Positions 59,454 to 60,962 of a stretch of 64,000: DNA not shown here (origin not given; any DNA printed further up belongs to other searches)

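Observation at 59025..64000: AT-rich defence-island candidate: fused HsdM-HsdS methyltransferase/specificity protein next to a eukaryotic-type Ser/Thr kinase and two unknown genes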

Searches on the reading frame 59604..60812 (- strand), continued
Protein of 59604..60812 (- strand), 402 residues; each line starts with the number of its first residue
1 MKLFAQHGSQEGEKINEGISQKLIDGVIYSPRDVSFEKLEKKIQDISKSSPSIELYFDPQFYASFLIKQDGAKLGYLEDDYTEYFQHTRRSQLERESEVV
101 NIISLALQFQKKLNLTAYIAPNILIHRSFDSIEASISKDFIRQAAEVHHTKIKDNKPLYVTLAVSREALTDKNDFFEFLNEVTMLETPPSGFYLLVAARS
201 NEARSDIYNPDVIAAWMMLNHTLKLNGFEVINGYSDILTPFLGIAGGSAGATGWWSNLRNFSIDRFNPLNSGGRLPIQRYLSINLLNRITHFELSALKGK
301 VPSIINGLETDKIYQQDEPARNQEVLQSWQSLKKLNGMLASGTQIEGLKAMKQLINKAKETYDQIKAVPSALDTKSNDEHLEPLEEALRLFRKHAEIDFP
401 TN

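Call 64: search_protein_families(library=padloc, proteins=[L008:5980-8394:-, L008:4619-5977:-, L011:5079-7628:-, L014:5921-8665:-, L016:7350-9014:-, L018:4728-6614:+, L027:12142-14040:+, L027:14419-17223:+, L032:11837-13780:-, L036:11973-15035:-], max_evalue=0.00001)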
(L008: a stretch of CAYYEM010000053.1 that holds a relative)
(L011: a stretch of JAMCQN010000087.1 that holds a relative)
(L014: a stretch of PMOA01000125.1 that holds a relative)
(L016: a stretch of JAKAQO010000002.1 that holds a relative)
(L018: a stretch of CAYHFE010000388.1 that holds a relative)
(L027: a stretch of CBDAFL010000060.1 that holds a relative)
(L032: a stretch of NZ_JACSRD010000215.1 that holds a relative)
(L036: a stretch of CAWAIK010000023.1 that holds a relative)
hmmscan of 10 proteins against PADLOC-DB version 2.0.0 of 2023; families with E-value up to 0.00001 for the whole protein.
L008:5980-8394:- (804 aa): 0 families

L008:4619-5977:- (452 aa): 0 families

L011:5079-7628:- (849 aa): 0 families

L014:5921-8665:- (914 aa): 0 families

L016:7350-9014:- (554 aa): 0 families

L018:4728-6614:+ (628 aa): 14 families
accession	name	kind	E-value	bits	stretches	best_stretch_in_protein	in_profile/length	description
PDLC00037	DruE3|DruE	-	1.3e-49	167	1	25-475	27-438/2055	SNF2 family N-terminal domain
PDLC00013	DruE1|DruE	-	1.9e-44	150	2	12-165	15-174/1776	SNF2 family N-terminal domain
PDLC00035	DruE3|DruE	-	3.2e-40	135.8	1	86-475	101-442/1460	SNF2 family N-terminal domain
PDLC00015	DruE2|DruE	-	3.3e-37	125.8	2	132-475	170-530/1887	SNF2 family N-terminal domain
PDLC00051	DruE4|DruE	-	3.5e-36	122.3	2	134-345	167-399/1829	SNF2 family N-terminal domain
PDLC00036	DruE3|DruE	-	4.7e-33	111.4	1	85-339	87-313/2023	SNF2 family N-terminal domain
PDLC00014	DruE2|DruE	-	4.1e-32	108.7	2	132-474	183-582/1928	SNF2 family N-terminal domain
PDLC03960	SngC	-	1.8e-19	68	1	91-329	28-205/720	-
PDLC02896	DpdJ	-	1e-18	64.5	1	101-339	179-433/1487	DpdJ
PDLC02503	BrxHI|BrxHII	-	4.8e-13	46.3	1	80-176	17-109/698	BrxHI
PDLC02898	DpdJ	-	2.8e-10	37.6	0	225-339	337-444/506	DpdJ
PDLC02893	DpdJ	-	4.5e-09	32.8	0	224-315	336-427/876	DpdJ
PDLC02569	DrmA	-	1e-06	24.8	1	100-161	418-481/1095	DrmA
PDLC02570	DrmA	-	2.3e-06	24.2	0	102-162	190-249/851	DrmA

L027:12142-14040:+ (632 aa): 0 families

L027:14419-17223:+ (934 aa): 0 families

L032:11837-13780:- (647 aa): 0 families

L036:11973-15035:- (1020 aa): 5 families
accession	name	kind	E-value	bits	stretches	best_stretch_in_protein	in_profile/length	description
PDLC05035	PDC-S53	-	2.4e-12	43.8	1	473-649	483-653/900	-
PDLC01734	typeIV_RecD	-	9e-12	42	1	479-643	334-507/763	RecD_0_IVD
PDLC05064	PDC-S68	-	2.1e-09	33.7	1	506-917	705-1102/1273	-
PDLC01148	RecD_like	-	3.7e-09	33.4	1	479-641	308-474/719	RecD/Tra ATPase fused to N-terminal HHH domain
PDLC05066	PDC-S68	-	2.5e-08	30.4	1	503-625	595-732/1202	-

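Call 71: search_protein_families(library=pfam, alignment_id=A1, max_evalue=10)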
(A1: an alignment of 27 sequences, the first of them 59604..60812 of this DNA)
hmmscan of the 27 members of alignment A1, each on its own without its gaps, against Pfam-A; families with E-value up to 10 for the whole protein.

A. member 1, window:59604-60812:- (402 aa): 1 family
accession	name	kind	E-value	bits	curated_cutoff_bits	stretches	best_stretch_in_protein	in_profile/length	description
PF13476.12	AAA_23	-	5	8.1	27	1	312-390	136-195/201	AAA domain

B. families by the number of members that match (of 27 scanned): 8 families
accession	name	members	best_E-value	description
PF24722.1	DUF7674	1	0.08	Domain of unknown function (DUF7674)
PF20769.2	YPEB_N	1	0.089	YpeB N-terminal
PF10187.15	FAM192A_Fyv6_N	1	0.12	FAM192A/Fyv6, N-terminal domain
PF20541.3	DUF6756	1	0.13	Family of unknown function (DUF6756)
PF16440.10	DUF5037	1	0.14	Domain of unknown function (DUF5037)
PF14644.12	DUF4456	1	0.14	Domain of unknown function (DUF4456)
PF14674.12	FANCI_S1-cap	1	0.82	FANCI solenoid 1 cap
PF13476.12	AAA_23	1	5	AAA domain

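Call 75: find_related_loci(query=A1, collection=metagenome_contigs, flank=10000)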
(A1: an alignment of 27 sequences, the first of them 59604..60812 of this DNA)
Query A1 (402 aa) in metagenome_contigs; peptide patterns used: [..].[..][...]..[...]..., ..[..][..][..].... (x = any residue, [..] = any of these).
364 stretches matched a pattern; 213 encode a relative of the query (tblastn E <= 1e-3); the best 80 are kept; 80 distinct loci.
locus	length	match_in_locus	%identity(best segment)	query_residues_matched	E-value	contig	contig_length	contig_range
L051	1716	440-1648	84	1-402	0e+0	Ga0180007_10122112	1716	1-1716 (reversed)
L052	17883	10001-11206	57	1-402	1e-154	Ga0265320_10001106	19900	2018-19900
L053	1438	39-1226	58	1-397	5e-168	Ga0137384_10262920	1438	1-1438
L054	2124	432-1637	59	1-402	1e-164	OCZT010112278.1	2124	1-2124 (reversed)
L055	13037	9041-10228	59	1-397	4e-150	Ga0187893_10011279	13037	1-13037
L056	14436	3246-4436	59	1-397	6e-149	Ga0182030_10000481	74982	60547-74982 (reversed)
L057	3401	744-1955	56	1-402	6e-155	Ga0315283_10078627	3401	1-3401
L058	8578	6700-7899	57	1-397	5e-148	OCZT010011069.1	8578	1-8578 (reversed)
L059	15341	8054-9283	57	1-400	1e-147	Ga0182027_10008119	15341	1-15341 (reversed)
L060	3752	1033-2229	57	1-397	4e-152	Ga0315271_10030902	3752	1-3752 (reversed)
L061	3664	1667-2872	56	1-402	1e-151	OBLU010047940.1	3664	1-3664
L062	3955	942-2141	56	1-397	8e-151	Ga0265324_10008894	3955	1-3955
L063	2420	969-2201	54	1-402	1e-155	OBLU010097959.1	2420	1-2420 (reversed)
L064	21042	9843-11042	55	1-397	3e-145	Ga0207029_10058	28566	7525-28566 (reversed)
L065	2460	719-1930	57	1-401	1e-153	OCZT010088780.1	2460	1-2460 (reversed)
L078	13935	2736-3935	51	1-399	3e-136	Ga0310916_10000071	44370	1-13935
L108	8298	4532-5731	51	1-399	6e-123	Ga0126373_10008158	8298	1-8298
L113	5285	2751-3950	50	1-399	4e-122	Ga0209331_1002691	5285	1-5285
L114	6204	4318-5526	50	1-402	1e-121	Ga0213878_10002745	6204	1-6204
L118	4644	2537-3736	50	1-399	3e-122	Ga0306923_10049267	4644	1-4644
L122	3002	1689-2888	50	1-399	2e-125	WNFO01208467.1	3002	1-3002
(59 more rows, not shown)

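Call 78: search_protein_families(library=pfam, proteins=[L108:3168-4148:+, L113:1223-2659:+, L114:2688-4211:+, L118:914-2434:+, L038:8440-9762:+, L122:497-1642:+, L078:184-1758:+, L078:4963-7089:+, L078:8314-11694:+, L113:336-1226:+], max_evalue=0.001)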
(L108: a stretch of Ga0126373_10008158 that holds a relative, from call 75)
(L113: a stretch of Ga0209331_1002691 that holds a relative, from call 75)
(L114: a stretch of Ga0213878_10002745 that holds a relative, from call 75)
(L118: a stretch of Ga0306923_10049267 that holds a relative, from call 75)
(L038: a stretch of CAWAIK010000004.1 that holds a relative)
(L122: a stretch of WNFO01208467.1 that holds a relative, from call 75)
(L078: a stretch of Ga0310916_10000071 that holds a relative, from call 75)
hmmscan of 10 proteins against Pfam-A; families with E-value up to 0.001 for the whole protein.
L108:3168-4148:+ (326 aa): 2 families
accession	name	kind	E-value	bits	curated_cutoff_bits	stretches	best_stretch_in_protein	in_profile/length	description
PF01051.27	Rep3_N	-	2.8e-25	89.8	22.4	1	11-149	3-138/141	Initiator Replication protein, WH1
PF21205.3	Rep3_C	-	1.7e-10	41.4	21.1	1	177-226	9-57/59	Initiator Rep protein, WH2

L113:1223-2659:+ (478 aa): 1 family
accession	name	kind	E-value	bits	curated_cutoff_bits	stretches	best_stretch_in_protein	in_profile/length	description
PF03050.20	DDE_Tnp_IS66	-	6.1e-36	124.7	23.1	1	183-446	2-283/284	Transposase IS66 family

L114:2688-4211:+ (507 aa): 2 families
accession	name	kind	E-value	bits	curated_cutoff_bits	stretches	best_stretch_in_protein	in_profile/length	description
PF10134.15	RPA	-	6.5e-11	42.7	27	1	71-247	29-195/228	Replication initiator protein A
PF01051.27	Rep3_N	-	0.00011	23.1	22.4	1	100-181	23-94/141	Initiator Replication protein, WH1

L118:914-2434:+ (506 aa): 2 families
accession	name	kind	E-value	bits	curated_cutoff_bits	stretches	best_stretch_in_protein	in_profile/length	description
PF10134.15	RPA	-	1.7e-10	41.3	27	1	71-245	29-193/228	Replication initiator protein A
PF01051.27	Rep3_N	-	0.00013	22.8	22.4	1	101-181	24-94/141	Initiator Replication protein, WH1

L038:8440-9762:+ (440 aa): 2 families
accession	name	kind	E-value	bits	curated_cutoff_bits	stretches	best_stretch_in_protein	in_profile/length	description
PF01051.27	Rep3_N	-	1.1e-30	107.3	22.4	1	26-174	2-141/141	Initiator Replication protein, WH1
PF21205.3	Rep3_C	-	4.1e-07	30.6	21.1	1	210-254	16-58/59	Initiator Rep protein, WH2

L122:497-1642:+ (381 aa): 2 families
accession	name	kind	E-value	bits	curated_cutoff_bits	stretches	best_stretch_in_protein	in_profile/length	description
PF01051.27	Rep3_N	-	5.2e-31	108.4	22.4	1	31-180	2-141/141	Initiator Replication protein, WH1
PF21205.3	Rep3_C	-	4.6e-07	30.4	21.1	1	202-255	3-53/59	Initiator Rep protein, WH2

L078:184-1758:+ (524 aa): 3 families
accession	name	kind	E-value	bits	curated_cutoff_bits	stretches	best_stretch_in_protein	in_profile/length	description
PF02534.20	T4SS-DNA_transf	-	1e-129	433.9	20.1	1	29-506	1-459/468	Type IV secretory system Conjugative DNA transfer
PF12696.13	TraG-D_C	-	1.4e-23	83.6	22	1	338-459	1-125/126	TraM recognition site of TraD and TraG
PF10412.15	TrwB_AAD_bind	-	1.1e-17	64.5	20.5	1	150-459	88-367/387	Type IV secretion-system coupling protein DNA-binding domain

L078:4963-7089:+ (708 aa): 3 families
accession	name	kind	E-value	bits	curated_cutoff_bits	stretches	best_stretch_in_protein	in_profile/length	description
PF02384.22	N6_Mtase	-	1.4e-70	238.6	20.4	1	168-441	2-271/311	N-6 DNA Methylase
PF12161.14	HsdM_N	-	3e-13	51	24.5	1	27-154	1-130/135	HsdM N-terminal domain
PF05175.20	MTS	-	0.00018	21.6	23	1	211-305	31-115/170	Methyltransferase small domain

L078:8314-11694:+ (1126 aa): 5 families
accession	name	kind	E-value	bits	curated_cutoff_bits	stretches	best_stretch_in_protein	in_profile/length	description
PF18766.7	SWI2_SNF2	-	1.4e-66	224.8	26.7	1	355-554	16-213/221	SWI2/SNF2 ATPase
PF04313.20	HSDR_N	-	4.1e-32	112.1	25.1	1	8-226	3-195/198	Type I restriction enzyme R protein N terminus (HSDR_N)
PF11867.13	T1RH-like_C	-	4e-21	76.2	26.8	1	788-1088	4-304/329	Type I restriction enzyme HindI endonuclease subunit-like, C-terminal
PF22679.2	T1R_D3-like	-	2.5e-19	70.7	27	1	697-766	86-157/158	Type I restriction enzyme subunit R domain 3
PF04851.21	ResIII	-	4.1e-19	69.5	22.5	1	358-496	24-162/164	Type III restriction enzyme, res subunit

L113:336-1226:+ (296 aa): 1 family
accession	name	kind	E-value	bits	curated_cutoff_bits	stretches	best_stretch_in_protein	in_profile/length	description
PF14236.12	DruA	-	2.4e-35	122.6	27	1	112-271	49-226/297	Druantia protein DruA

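Call 80: search_dna_similar(query=window:59604-60812:-, collection=plasmids, mode=protein, max_evalue=0.00001, max_rows=30)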
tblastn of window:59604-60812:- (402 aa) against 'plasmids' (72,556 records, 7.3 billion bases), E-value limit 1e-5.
No match.

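Call 81: search_dna_similar(query=window:59604-60812:-, collection=phages, mode=protein, max_evalue=0.001, max_rows=20)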
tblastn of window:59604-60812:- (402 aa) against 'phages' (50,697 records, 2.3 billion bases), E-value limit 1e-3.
No match.
